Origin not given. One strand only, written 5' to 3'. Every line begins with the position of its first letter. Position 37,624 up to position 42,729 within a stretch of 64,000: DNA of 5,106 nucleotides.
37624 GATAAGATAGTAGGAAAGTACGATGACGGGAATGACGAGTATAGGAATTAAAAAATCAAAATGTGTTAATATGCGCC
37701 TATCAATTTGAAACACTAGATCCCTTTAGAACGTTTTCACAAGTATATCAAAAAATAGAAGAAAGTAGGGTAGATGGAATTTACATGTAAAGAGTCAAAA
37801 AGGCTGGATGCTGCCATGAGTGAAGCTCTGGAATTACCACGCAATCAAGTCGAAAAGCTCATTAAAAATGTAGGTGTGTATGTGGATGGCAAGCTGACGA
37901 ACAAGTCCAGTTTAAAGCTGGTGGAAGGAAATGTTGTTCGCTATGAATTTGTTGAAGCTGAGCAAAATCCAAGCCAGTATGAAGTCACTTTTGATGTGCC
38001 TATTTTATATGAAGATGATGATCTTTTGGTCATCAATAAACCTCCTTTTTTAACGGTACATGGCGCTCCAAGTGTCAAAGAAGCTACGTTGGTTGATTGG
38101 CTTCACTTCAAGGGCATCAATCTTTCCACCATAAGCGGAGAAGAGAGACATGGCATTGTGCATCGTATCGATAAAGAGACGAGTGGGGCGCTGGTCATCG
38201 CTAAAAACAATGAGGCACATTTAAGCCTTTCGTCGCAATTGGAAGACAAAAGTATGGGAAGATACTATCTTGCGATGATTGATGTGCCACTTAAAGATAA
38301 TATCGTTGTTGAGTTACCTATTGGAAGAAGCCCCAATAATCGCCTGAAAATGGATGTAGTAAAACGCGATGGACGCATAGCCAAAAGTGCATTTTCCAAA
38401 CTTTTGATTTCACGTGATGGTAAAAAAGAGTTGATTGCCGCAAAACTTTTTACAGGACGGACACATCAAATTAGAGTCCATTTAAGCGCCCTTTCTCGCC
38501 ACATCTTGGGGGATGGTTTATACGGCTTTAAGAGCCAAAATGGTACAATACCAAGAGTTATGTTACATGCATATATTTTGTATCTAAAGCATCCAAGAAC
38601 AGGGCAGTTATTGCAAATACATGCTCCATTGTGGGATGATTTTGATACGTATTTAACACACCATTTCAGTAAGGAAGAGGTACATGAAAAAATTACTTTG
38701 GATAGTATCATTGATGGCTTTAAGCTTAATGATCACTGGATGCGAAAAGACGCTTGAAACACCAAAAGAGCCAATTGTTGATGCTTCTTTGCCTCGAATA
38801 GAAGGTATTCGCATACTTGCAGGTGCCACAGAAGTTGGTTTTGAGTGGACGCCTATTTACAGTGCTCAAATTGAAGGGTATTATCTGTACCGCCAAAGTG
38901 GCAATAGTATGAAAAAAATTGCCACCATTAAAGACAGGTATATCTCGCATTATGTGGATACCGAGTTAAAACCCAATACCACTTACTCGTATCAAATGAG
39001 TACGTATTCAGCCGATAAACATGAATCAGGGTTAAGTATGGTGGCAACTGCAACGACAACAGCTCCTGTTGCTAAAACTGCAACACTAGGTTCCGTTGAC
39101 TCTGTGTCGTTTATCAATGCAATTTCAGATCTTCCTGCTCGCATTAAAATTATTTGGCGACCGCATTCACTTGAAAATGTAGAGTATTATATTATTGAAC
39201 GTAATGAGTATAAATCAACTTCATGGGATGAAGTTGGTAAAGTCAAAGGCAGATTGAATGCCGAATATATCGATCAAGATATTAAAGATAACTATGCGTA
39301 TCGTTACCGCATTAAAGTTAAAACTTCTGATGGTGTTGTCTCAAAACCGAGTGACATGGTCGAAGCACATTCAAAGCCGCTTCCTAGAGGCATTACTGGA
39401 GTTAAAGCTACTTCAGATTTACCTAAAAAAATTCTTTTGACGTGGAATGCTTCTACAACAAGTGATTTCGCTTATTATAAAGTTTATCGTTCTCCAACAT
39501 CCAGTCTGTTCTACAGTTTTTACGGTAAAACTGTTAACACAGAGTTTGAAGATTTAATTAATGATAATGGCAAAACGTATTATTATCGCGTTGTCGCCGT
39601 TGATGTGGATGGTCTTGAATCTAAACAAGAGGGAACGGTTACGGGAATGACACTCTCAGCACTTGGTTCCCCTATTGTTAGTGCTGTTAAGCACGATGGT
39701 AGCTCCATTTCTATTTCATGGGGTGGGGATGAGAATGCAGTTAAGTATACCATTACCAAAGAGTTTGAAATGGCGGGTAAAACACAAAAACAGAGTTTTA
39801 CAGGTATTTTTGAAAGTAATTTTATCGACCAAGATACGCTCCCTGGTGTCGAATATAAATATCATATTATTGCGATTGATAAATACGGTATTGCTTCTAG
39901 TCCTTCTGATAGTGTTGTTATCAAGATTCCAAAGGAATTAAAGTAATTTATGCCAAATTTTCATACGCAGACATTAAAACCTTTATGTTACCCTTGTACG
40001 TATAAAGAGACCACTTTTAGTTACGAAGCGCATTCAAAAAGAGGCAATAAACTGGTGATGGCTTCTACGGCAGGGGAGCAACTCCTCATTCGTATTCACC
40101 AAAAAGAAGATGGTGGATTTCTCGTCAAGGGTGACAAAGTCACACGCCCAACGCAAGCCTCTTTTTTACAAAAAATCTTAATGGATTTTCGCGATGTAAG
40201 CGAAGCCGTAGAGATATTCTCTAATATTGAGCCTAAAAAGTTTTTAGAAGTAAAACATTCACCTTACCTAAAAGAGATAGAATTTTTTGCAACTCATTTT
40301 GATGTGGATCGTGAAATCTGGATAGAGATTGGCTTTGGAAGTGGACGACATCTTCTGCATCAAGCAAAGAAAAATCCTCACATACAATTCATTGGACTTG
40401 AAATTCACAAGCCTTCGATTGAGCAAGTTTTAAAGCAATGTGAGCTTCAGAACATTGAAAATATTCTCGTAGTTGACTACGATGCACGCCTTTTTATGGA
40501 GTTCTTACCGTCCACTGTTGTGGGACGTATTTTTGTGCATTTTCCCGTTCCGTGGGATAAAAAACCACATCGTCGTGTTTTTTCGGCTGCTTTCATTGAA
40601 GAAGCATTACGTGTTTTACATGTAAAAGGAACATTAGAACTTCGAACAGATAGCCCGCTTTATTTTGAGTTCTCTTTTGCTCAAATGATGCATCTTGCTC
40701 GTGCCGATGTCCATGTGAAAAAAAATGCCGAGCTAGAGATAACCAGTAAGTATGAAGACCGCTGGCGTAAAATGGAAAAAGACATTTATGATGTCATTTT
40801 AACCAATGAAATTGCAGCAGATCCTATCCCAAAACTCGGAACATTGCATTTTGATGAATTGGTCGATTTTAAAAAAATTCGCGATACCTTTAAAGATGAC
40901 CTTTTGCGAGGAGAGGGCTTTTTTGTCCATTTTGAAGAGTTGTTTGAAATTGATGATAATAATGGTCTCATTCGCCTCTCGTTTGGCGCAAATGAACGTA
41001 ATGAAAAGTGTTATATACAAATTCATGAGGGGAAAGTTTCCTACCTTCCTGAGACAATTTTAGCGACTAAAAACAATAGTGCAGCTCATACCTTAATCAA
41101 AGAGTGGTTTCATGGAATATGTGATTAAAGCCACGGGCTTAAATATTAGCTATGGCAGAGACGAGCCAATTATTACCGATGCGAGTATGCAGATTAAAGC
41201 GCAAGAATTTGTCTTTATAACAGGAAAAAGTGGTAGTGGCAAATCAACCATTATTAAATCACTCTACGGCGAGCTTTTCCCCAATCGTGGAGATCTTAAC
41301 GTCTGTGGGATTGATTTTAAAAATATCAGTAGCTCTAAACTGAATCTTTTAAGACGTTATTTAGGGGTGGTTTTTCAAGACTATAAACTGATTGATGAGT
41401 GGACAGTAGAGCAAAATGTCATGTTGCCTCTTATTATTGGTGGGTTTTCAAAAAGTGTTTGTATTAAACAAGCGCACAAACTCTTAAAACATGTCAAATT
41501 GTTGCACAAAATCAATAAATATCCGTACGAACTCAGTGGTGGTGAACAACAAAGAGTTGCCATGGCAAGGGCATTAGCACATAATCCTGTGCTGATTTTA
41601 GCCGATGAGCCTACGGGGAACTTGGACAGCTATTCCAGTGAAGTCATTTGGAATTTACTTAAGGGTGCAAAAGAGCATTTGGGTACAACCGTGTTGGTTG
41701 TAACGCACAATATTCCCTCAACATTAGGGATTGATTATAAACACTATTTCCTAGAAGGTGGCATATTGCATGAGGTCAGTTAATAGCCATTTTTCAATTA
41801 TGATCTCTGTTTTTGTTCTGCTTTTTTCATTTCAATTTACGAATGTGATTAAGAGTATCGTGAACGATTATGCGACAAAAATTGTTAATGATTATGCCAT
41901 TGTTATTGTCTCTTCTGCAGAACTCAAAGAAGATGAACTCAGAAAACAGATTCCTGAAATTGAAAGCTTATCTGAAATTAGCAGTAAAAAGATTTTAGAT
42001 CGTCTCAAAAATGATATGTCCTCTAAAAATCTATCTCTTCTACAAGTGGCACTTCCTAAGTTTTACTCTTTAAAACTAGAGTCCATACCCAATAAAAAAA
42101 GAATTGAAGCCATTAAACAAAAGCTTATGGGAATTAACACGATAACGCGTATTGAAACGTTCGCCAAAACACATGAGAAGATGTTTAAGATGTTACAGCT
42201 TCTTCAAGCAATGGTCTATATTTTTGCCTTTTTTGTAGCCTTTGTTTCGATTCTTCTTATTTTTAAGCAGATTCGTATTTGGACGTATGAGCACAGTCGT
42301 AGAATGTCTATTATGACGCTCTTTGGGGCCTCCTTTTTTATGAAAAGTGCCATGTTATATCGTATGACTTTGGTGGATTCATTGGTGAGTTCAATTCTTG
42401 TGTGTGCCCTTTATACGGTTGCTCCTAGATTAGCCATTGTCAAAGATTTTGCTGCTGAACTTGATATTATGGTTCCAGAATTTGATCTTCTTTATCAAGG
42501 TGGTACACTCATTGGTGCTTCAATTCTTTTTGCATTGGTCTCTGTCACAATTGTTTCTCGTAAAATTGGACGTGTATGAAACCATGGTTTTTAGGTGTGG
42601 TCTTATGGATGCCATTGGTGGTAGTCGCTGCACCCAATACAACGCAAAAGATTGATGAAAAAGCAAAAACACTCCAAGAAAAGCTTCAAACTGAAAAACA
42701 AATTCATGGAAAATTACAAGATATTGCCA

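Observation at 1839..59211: Strongly over-represented palindrome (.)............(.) in intergenic gaps and inside genes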

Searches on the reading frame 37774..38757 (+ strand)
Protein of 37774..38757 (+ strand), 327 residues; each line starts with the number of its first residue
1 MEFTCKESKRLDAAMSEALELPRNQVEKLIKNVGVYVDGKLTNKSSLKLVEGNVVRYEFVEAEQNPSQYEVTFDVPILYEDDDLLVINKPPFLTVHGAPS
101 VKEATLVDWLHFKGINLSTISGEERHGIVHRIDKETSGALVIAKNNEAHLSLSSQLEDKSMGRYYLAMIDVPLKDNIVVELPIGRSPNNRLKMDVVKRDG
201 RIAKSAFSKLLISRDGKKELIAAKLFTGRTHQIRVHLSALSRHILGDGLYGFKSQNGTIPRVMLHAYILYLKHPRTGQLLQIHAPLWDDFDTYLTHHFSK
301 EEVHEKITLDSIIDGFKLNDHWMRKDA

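Call 9: search_protein_families(library=ncbifam, proteins=[window:37774-38757:+], max_evalue=0.00001)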
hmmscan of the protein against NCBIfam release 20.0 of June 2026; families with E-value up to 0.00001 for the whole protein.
window:37774-38757:+ (327 aa): 6 families
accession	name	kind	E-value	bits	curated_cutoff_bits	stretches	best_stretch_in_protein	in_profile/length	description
TIGR00005.1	rluA_subfam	subfamily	1.2e-67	228.4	192.7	1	7-295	4-295/298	RluA family pseudouridine synthase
NF008385.0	PRK11180.1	equivalog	4.3e-44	151.2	351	1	8-293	17-308/325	23S rRNA pseudouridine(1911/1915/1917) synthase RluD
NF008249.0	PRK11025.1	equivalog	9.2e-29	100.3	378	1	10-294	21-310/317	23S rRNA pseudouridine(955/2504/2580) synthase RluC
TIGR01621.1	RluA-like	hypoth_equivalog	2e-24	86.1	222.3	1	76-307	3-211/217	TIGR01621 family pseudouridine synthase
NF007543.0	PRK10158.1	equivalog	2.5e-24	86.2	286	1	76-285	15-216/219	bifunctional tRNA pseudouridine(32) synthase/23S rRNA pseudouridine(746) synthase RluA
NF008321.0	PRK11112.1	equivalog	2.1e-22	79.7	328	1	76-299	3-236/257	tRNA pseudouridine(65) synthase TruC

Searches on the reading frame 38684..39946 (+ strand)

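Call 30: search_protein_families(library=pfam, proteins=[window:38684-39946:+], max_evalue=0.001)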
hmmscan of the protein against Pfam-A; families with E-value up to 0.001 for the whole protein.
window:38684-39946:+ (420 aa): 2 families
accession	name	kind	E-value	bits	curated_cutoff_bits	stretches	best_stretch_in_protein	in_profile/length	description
PF00041.27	fn3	-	3.1e-13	50.2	25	1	47-111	12-72/84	Fibronectin type III domain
PF25788.1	Ig_Rha78A_N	-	0.00075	20.2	27.4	0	167-225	37-96/105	Rha78A-like, N-terminal immunoglobulin domain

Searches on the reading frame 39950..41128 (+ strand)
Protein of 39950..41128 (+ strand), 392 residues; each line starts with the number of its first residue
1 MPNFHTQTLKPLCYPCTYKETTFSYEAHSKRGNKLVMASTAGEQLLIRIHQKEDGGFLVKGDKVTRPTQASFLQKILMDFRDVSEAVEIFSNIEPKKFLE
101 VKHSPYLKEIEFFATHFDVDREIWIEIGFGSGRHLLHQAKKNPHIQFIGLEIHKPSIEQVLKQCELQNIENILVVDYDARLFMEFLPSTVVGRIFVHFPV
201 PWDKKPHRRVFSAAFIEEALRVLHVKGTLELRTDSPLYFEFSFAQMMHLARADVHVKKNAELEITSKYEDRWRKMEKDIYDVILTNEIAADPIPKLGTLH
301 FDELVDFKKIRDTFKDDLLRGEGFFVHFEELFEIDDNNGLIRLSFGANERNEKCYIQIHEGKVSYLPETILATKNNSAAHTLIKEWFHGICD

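Call 10: search_protein_families(library=ncbifam, proteins=[window:39950-41128:+], max_evalue=0.00001)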
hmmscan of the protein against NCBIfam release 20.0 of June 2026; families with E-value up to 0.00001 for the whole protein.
window:39950-41128:+ (392 aa): 4 families
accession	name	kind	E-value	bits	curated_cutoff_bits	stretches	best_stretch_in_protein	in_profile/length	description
NF010719.0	PRK14121.1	equivalog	3e-146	487.5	402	1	1-389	1-393/396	tRNA (guanosine(46)-N7)-methyltransferase TrmB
TIGR00091.1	TIGR00091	equivalog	5.3e-42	143.4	112.65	1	107-280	3-186/194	tRNA (guanosine(46)-N7)-methyltransferase TrmB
NF001080.0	PRK00121.2-2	equivalog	2.2e-23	82.6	132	1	89-279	15-215/224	tRNA (guanosine(46)-N7)-methyltransferase TrmB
NF002421.0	PRK01544.1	equivalog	6.4e-20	71.3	567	1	118-242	345-471/524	bifunctional peptide chain release factor N(5)-glutamine methyltransferase PrmC/tRNA (guanosine(46)-N7)-methyltransferase TrmB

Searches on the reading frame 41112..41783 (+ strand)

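Call 30: search_protein_families(library=pfam, proteins=[window:41112-41783:+], max_evalue=0.001)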
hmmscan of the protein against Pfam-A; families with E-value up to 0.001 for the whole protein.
window:41112-41783:+ (223 aa): 7 families
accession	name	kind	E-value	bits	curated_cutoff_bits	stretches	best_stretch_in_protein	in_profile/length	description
PF00005.33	ABC_tran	-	3.2e-30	106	25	1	22-168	2-136/137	ABC transporter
PF02463.25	SMC_N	-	5e-07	29.8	40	0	125-200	121-198/220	RecF/RecN/SMC N terminal domain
PF13555.12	AAA_29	-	2.7e-05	24.3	27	1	24-58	15-49/61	P-loop containing region of AAA domain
PF20720.3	nSTAND3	-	0.00013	22.1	27.2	1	21-57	7-43/155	Novel STAND NTPase 3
PF25201.1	nSTAND6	-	0.00031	21.2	27.7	1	14-54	2-41/148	Novel STAND NTPase 6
PF13191.12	AAA_16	-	0.00051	21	32.6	0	14-55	3-48/167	AAA ATPase domain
PF03266.21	NTPase_1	-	0.00084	19.7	23.9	0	34-73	2-39/168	NTPase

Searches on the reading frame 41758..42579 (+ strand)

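Call 30: search_protein_families(library=pfam, proteins=[window:41758-42579:+], max_evalue=0.001)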
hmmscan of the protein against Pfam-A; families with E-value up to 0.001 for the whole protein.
window:41758-42579:+ (273 aa): 1 family
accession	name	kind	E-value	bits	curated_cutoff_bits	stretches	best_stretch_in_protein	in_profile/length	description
PF02687.27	FtsX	-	1.1e-07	32.4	25.5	1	155-268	2-117/120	FtsX-like permease C-terminal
